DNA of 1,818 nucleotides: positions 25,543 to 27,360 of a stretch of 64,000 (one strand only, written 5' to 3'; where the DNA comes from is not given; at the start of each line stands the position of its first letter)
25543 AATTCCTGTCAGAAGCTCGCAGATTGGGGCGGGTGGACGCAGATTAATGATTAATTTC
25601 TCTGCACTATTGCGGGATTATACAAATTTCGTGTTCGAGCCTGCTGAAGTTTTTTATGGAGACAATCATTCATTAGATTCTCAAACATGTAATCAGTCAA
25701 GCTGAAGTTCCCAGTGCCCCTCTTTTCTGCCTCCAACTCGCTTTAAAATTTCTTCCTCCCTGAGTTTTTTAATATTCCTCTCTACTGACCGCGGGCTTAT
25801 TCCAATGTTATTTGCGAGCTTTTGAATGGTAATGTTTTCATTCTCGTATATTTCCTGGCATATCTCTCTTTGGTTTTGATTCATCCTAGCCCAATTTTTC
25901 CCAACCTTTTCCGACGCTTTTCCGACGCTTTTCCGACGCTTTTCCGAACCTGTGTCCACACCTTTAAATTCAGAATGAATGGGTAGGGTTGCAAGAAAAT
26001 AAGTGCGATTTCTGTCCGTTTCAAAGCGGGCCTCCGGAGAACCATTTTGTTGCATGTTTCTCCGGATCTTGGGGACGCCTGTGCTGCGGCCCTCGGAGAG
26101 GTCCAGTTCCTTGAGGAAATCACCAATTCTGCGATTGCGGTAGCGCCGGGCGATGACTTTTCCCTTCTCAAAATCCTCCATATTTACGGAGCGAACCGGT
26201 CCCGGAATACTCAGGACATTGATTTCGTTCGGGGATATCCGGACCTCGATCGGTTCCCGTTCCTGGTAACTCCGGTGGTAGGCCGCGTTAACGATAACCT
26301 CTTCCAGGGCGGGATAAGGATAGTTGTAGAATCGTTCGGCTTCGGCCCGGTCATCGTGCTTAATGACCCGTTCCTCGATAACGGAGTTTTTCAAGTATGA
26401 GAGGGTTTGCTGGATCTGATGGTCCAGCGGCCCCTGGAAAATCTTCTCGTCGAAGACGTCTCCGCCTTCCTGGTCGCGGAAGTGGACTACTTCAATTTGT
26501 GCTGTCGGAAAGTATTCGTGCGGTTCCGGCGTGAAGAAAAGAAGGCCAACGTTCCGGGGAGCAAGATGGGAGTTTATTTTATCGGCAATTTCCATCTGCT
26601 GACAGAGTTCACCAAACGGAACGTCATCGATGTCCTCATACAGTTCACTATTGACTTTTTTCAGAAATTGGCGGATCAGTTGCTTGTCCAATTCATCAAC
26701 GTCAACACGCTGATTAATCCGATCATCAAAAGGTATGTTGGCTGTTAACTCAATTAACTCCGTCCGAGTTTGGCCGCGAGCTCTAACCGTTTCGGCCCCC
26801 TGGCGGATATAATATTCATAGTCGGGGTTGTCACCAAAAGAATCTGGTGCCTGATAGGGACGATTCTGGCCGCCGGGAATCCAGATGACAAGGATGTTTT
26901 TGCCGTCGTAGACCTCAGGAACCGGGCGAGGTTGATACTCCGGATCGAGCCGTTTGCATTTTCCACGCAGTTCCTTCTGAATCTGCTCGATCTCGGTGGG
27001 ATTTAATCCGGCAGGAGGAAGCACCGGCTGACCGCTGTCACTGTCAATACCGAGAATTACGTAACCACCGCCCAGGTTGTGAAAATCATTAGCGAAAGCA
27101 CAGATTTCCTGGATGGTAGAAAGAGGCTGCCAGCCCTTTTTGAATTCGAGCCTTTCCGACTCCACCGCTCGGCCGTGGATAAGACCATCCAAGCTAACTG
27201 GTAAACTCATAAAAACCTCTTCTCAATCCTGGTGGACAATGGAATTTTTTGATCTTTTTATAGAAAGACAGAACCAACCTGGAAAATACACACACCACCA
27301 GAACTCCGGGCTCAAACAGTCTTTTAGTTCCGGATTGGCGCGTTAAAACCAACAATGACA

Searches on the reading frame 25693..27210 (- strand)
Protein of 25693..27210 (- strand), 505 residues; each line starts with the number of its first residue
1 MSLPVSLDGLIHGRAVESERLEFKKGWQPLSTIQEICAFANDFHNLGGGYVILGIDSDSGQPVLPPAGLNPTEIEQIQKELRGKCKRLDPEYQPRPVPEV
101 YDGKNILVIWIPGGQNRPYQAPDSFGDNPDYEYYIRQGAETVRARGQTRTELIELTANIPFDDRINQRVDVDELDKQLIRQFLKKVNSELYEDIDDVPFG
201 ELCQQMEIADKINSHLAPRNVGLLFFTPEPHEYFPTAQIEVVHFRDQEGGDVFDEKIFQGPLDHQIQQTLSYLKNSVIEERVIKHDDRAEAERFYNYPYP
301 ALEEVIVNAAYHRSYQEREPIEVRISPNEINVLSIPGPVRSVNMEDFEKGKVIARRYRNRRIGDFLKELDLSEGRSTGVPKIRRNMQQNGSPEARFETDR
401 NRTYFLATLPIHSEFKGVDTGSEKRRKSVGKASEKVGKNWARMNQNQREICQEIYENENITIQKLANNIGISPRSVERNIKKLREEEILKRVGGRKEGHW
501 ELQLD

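Call 45: search_protein_families(library=pfam, proteins=[window:25693-27210:-], max_evalue=0.00001)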
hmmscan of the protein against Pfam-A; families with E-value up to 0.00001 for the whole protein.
window:25693-27210:- (505 aa): 3 families
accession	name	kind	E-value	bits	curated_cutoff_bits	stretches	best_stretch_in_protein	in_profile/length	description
PF04326.19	SLFN_AlbA_2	-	1.2e-13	52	25.3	1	17-144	1-117/118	Schlafen, AlbA_2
PF13749.12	HATPase_c_4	-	4.1e-10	40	26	1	320-402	3-84/89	Putative ATP-dependent DNA helicase recG C-terminal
PF13412.12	HTH_24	-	1.6e-08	34.4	21.9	1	443-490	1-48/48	Winged helix-turn-helix DNA-binding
